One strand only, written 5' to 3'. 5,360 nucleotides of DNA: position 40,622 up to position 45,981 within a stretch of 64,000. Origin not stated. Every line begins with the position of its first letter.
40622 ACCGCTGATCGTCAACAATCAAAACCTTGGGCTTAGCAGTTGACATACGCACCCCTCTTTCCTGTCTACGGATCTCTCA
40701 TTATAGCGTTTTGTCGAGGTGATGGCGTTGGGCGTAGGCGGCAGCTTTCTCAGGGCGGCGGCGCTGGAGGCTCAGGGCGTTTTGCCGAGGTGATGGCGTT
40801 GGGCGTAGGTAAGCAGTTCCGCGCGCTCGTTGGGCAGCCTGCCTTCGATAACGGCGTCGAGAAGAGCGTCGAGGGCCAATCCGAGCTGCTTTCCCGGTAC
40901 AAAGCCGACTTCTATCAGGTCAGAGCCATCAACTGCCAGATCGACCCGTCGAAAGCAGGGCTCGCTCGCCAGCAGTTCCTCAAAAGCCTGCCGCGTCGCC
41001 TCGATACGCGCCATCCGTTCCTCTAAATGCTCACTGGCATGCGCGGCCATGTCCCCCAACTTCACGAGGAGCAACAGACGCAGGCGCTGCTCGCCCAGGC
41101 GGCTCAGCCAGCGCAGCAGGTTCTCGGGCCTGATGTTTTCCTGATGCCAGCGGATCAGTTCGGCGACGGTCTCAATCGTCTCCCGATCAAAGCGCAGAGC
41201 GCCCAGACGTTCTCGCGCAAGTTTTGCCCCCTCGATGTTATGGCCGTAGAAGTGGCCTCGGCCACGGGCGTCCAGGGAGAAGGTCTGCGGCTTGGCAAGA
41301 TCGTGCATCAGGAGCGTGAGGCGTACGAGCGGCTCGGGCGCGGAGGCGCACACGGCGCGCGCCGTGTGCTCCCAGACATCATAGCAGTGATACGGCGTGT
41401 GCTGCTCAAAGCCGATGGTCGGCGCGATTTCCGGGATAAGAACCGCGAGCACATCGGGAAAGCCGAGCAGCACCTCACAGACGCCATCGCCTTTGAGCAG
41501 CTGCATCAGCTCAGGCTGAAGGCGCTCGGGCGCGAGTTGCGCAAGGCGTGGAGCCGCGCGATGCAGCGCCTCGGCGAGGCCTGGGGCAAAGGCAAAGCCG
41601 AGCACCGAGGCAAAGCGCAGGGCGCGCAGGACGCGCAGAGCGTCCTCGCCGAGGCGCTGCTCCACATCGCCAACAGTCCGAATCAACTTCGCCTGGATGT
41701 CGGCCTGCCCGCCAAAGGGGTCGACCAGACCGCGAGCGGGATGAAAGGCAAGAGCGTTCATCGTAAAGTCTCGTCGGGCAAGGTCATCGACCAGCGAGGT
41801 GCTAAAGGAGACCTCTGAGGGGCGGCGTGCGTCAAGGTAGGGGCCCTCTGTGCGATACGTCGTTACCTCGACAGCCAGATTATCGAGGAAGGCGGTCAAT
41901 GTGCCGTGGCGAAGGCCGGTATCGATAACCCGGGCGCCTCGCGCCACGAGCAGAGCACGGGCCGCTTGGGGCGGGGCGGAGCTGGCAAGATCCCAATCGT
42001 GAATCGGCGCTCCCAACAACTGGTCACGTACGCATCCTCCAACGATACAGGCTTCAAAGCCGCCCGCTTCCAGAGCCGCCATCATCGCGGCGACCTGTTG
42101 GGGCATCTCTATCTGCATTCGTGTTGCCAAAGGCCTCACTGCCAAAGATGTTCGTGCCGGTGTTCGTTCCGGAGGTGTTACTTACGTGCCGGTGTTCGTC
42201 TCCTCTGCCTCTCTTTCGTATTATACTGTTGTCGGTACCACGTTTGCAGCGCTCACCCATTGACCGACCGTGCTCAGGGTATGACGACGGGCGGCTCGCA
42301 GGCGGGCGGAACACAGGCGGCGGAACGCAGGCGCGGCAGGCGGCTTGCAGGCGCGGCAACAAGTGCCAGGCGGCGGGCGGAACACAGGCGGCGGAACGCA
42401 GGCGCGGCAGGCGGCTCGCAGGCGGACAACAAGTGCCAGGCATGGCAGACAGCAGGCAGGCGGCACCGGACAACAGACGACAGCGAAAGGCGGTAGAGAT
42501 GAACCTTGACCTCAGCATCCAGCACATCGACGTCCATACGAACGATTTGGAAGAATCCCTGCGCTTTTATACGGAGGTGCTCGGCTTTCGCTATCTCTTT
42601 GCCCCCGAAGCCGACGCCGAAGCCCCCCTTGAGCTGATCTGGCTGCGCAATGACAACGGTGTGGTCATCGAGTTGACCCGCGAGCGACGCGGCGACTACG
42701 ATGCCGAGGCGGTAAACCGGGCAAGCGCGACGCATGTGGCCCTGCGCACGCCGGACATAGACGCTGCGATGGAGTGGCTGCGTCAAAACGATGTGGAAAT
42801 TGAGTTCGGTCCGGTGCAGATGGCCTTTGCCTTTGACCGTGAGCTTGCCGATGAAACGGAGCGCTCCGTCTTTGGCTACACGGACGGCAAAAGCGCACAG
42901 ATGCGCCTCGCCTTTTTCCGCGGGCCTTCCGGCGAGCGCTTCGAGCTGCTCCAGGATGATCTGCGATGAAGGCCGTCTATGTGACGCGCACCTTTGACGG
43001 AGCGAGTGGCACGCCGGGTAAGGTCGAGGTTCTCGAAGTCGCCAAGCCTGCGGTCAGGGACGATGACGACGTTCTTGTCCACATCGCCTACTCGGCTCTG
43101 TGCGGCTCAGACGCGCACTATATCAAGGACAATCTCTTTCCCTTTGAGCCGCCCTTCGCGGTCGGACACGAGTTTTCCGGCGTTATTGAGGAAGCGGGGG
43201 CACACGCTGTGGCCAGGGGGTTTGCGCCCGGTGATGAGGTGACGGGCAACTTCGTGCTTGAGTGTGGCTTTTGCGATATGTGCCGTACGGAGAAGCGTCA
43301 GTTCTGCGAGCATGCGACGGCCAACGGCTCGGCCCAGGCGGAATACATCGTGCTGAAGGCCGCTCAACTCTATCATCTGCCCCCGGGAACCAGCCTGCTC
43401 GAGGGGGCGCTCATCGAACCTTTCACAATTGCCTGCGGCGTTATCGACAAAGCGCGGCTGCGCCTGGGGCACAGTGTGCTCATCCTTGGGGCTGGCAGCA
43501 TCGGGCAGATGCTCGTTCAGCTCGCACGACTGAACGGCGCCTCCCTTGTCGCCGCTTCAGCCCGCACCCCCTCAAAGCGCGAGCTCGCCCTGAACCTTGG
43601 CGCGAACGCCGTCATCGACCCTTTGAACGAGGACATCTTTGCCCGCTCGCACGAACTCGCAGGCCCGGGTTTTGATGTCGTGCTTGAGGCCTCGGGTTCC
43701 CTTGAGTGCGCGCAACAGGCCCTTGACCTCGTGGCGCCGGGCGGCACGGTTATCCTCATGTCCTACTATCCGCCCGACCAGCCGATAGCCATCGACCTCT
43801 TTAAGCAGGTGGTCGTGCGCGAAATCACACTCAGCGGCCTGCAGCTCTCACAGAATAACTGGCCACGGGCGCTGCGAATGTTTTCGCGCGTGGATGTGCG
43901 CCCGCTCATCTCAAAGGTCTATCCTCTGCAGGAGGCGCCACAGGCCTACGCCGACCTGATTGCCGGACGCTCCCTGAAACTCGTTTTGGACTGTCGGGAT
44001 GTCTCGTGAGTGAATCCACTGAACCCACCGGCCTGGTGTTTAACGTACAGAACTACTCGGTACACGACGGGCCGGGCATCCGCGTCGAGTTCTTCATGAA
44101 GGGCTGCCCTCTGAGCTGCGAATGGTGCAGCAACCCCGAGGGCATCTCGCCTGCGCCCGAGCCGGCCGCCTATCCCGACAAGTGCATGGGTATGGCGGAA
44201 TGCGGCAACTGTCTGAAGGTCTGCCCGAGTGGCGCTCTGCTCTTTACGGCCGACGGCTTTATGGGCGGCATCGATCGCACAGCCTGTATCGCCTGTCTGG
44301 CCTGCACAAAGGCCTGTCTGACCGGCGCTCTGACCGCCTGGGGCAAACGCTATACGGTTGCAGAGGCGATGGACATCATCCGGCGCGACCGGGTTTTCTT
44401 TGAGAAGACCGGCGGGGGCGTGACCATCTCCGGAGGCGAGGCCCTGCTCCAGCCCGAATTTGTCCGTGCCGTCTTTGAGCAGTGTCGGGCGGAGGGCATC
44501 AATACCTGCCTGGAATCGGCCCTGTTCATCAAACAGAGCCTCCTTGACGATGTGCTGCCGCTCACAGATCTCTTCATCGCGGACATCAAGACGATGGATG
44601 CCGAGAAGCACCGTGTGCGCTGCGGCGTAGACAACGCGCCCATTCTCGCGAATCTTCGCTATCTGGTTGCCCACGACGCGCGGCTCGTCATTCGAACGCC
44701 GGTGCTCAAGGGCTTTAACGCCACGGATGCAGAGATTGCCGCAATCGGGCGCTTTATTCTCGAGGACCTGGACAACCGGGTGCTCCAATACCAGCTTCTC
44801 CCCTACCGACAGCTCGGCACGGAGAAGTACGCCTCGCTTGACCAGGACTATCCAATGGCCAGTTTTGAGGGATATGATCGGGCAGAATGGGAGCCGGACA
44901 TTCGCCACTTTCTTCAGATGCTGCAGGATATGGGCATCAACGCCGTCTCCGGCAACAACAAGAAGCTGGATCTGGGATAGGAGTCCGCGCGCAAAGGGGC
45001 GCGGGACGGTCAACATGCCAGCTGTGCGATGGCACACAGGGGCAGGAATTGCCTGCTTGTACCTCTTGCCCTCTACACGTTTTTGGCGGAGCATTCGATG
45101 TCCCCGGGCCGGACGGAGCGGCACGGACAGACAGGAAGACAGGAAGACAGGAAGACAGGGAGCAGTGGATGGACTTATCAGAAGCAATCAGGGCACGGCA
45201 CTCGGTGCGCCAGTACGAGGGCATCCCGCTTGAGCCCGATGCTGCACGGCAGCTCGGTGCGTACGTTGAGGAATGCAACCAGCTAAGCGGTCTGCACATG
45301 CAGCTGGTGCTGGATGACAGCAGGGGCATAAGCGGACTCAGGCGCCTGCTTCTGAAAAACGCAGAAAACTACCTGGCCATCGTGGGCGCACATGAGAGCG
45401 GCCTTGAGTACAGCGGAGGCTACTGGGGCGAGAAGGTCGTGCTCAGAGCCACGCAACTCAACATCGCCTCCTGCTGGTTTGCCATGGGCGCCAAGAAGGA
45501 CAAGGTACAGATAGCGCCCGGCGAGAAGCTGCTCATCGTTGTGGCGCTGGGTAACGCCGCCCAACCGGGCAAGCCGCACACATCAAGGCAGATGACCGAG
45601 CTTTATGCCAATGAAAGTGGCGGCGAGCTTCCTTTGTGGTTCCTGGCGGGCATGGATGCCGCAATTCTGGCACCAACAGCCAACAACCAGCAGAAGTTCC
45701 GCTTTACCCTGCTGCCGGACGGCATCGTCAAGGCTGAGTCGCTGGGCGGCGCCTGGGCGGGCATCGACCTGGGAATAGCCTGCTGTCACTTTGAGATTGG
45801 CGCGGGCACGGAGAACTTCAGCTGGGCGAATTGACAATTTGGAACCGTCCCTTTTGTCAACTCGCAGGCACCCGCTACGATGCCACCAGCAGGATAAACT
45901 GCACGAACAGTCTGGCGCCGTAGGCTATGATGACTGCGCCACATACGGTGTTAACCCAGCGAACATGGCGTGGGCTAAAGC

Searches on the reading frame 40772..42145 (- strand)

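Call 73: search_protein_families(library=pfam, proteins=[window:40772-42145:-], max_evalue=0.00001)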
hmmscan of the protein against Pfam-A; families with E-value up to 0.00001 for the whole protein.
window:40772-42145:- (457 aa): 3 families
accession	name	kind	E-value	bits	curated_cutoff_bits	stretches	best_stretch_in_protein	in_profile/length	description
PF01743.26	PolyA_pol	-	5e-32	111.3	23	1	33-156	2-126/126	Poly A polymerase head domain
PF13735.12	tRNA_NucTran2_2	-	4.5e-12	46.6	27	1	310-447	24-148/149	tRNA nucleotidyltransferase domain 2 putative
PF01966.28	HD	-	4.6e-10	40.2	22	1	253-363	4-109/116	HD domain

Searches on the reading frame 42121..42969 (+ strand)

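Call 73: search_protein_families(library=pfam, proteins=[window:42121-42969:+], max_evalue=0.00001)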
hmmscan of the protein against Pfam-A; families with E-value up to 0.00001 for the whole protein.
window:42121-42969:+ (282 aa): 2 families
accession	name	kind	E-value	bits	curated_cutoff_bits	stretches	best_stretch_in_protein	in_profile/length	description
PF00903.31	Glyoxalase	-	4.7e-14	53.3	20.6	1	133-235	2-103/121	Glyoxalase/Bleomycin resistance protein/Dioxygenase superfamily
PF13669.12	Glyoxalase_4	-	3e-11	44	27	1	134-230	1-96/109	Glyoxalase/Bleomycin resistance protein/Dioxygenase superfamily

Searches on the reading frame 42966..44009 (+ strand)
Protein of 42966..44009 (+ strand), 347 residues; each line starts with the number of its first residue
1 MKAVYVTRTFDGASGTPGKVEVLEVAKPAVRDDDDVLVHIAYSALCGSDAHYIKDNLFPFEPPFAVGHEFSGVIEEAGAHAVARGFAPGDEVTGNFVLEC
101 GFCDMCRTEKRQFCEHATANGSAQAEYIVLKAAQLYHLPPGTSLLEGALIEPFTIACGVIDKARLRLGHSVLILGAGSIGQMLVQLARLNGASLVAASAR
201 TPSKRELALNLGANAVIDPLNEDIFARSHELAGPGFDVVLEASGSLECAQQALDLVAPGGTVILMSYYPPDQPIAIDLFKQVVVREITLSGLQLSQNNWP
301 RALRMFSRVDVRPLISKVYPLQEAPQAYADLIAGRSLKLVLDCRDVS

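Call 5: search_protein_families(library=pfam, proteins=[window:42966-44009:+], max_evalue=1)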
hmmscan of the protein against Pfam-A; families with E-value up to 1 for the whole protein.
window:42966-44009:+ (347 aa): 7 families
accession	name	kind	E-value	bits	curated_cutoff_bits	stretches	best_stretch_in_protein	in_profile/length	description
PF00107.32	ADH_zinc_N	-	7.4e-25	87.8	31.8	1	179-307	2-128/129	Zinc-binding dehydrogenase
PF08240.17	ADH_N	-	1e-22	80.8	23.5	1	33-139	2-103/104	Alcohol dehydrogenase GroES-like domain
PF13602.12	ADH_zinc_N_2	-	1.1e-10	43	27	1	211-336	1-128/134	Zinc-binding dehydrogenase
PF16912.11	Glu_dehyd_C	-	1.1e-09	38.5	34.9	1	168-330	31-200/211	Glucose dehydrogenase C-terminus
PF03435.24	Sacchrp_dh_NADP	-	0.013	16.3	25.1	1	171-246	1-79/129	Saccharopine dehydrogenase NADP binding domain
PF03807.23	F420_oxidored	-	0.043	14.9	21.6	1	171-217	2-50/94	NADP oxidoreductase coenzyme F420-dependent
PF02826.25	2-Hacid_dh_C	-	0.2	11.5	25.1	1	168-205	36-73/178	D-isomer specific 2-hydroxyacid dehydrogenase, NAD binding domain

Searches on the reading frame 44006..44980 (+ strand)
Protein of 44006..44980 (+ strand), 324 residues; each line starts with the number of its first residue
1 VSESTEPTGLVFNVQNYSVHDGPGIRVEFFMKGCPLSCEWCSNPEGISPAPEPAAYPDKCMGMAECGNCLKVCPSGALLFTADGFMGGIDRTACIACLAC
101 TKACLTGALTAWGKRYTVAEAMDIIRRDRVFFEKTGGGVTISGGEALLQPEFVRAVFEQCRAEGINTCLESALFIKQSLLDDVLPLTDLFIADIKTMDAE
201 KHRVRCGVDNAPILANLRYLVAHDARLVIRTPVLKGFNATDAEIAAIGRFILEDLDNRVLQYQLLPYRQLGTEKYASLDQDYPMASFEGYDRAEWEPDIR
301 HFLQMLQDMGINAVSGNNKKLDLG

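Call 4: search_protein_families(library=ncbifam, proteins=[window:44006-44980:+], max_evalue=0.1)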
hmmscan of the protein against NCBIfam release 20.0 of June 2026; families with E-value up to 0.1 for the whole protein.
window:44006-44980:+ (324 aa): 65 families (the best 25 are shown)
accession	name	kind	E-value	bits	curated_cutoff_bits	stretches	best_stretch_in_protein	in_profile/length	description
NF048008.1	SfplDhtActHpfHKleb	equivalog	1.6e-103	346.3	500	1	11-316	2-306/308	(2S)-3-sulfopropanediol dehydratase activating enzyme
TIGR02494.1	PFLE_PFLC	subfamily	3.3e-92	308.9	174.35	1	11-291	1-278/293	glycyl-radical enzyme activating protein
NF048010.1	SfplDhtActHpsHDes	equivalog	6.2e-89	297.7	430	1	6-288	3-284/298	(2S)-3-sulfopropanediol dehydratase activating enzyme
TIGR04395.1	cutC_activ_rSAM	equivalog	3.7e-80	269.5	360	1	8-295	4-290/309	choline TMA-lyase-activating enzyme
NF043069.1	T4HPD_activ_SAM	equivalog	1.3e-78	264.4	425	1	9-290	2-276/299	trans-4-hydroxy-L-proline dehydratase activase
NF033719.1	ind_deCO2_activ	equivalog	3.2e-75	253.2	425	1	9-291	1-282/302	indoleacetate decarboxylase activase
NF033717.2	HPDL_rSAM_activ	equivalog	1.3e-74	251.2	420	1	8-318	3-308/311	4-hydroxyphenylacetate decarboxylase activase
TIGR04003.1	rSAM_BssD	equivalog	2.2e-62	211.1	496.45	1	10-314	2-304/314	[benzylsuccinate synthase]-activating enzyme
NF007483.0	PRK10076.1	equivalog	9.6e-53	179.2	326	2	94-310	76-285/292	[formate-C-acetyltransferase]-activating enzyme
TIGR02493.1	PFLA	equivalog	1.9e-49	168.1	231.75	2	95-294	27-224/235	pyruvate formate-lyase-activating protein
TIGR04041.1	activase_YjjW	hypoth_equivalog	3.8e-46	157.7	250.2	1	10-279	3-250/276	YjjW family glycine radical enzyme activase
NF008356.0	PRK11145.1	equivalog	1.1e-45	155.8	375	2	110-289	45-224/246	pyruvate formate lyase 1-activating protein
TIGR02495.1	NrdG2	equivalog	4.6e-14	52.2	131.15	2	114-261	45-190/193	anaerobic ribonucleoside-triphosphate reductase activating protein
TIGR04337.1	AmmeMemoSam_rS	hypoth_equivalog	7.9e-08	31.5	220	1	151-259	133-242/349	AmmeMemoRadiSam system radical SAM enzyme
TIGR02491.1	NrdG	equivalog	5.3e-07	29.7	126.1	1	13-46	4-37/154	anaerobic ribonucleoside-triphosphate reductase activating protein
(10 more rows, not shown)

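Call 5: search_protein_families(library=pfam, proteins=[window:44006-44980:+], max_evalue=1)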
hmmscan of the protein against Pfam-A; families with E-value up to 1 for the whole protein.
window:44006-44980:+ (324 aa): 14 families
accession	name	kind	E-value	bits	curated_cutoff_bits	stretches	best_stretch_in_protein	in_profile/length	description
PF04055.27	Radical_SAM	-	2.8e-11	44.3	29.5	1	112-242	24-160/166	Radical SAM superfamily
PF13353.11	Fer4_12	-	6.3e-09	36.7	22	2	21-49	2-30/137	4Fe-4S single cluster domain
PF13237.11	Fer4_10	-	9.1e-07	29.2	25.5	1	57-104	6-52/53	4Fe-4S dicluster domain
PF12837.12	Fer4_6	-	2.2e-06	27.7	25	2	89-109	4-24/24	4Fe-4S binding domain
PF00037.32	Fer4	-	8.6e-06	25.8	21.1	2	89-109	3-23/24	4Fe-4S binding domain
PF13484.11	Fer4_16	-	3.2e-05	25.1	30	2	94-117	2-23/66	4Fe-4S double cluster binding domain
PF12838.12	Fer4_7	-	6.9e-05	23.7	27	3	65-108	4-52/52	4Fe-4S dicluster domain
PF13187.11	Fer4_9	-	0.00028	21.3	27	1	65-108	4-51/52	4Fe-4S dicluster domain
PF12797.12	Fer4_2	-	0.0003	21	24.5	2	54-75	4-22/22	4Fe-4S binding domain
PF13534.11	Fer4_17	-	0.0029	18.6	22.2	1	93-122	1-29/61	4Fe-4S dicluster domain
PF13746.11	Fer4_18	-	0.021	15.5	27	1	64-105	62-96/114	4Fe-4S dicluster domain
PF12800.12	Fer4_4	-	0.069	14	24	0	93-107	3-17/17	4Fe-4S binding domain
PF14697.11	Fer4_21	-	0.076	13.6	35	1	89-111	3-25/59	4Fe-4S dicluster domain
PF13183.11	Fer4_8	-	0.18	12.8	27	1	93-116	4-27/68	4Fe-4S dicluster domain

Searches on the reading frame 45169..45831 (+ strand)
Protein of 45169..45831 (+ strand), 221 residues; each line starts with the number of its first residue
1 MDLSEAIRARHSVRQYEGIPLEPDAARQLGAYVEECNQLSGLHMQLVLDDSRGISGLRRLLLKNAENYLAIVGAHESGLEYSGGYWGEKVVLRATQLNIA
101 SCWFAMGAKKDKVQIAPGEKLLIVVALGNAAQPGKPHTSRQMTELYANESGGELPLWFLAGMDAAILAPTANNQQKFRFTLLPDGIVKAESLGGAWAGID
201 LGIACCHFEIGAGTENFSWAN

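Call 73: search_protein_families(library=pfam, proteins=[window:45169-45831:+], max_evalue=0.00001)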
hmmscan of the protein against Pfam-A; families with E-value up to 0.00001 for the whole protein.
seq(221 aa): 1 family
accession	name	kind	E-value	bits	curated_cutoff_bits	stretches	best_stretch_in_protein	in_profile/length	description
PF14512.11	TM1586_NiRdase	-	1.2e-57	195.4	27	1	3-212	2-215/215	Putative TM nitroreductase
